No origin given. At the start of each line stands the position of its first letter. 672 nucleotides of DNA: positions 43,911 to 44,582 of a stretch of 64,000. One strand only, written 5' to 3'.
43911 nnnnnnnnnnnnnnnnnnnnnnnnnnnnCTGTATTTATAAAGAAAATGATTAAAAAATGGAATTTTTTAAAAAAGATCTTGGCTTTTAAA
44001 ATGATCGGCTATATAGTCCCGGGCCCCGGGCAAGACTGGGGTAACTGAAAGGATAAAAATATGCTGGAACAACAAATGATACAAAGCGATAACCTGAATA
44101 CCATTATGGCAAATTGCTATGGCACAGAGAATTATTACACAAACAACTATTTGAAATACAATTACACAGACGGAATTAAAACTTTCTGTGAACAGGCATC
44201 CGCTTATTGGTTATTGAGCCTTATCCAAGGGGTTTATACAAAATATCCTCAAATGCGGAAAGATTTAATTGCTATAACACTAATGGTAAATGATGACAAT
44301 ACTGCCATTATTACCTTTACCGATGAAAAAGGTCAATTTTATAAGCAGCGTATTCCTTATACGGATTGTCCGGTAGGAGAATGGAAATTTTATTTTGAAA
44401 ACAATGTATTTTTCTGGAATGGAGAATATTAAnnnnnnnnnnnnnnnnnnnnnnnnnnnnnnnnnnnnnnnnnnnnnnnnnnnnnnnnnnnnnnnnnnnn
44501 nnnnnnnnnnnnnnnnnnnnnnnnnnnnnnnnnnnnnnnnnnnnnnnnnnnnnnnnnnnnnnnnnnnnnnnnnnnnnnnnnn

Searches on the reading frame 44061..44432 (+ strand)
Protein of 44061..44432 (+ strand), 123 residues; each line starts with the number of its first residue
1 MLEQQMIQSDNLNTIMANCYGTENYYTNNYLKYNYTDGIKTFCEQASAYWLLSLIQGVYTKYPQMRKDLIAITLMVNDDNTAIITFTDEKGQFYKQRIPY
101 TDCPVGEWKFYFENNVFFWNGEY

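Call 30: search_protein_families(library=pfam, proteins=[window:44061-44432:+], max_evalue=0.01)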
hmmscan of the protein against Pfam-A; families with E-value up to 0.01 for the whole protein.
window:44061-44432:+ (123 aa): 1 family
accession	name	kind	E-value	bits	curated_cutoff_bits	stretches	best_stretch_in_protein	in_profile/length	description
PF21781.2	DUF6876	-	2.5e-24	86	27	1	11-123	2-117/117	Family of unknown function (DUF6876)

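Call 67: search_protein_families(library=padloc, proteins=[window:44061-44432:+], max_evalue=0.01)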
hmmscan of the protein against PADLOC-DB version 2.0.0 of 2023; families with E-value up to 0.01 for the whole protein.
window:44061-44432:+ (123 aa): 0 families
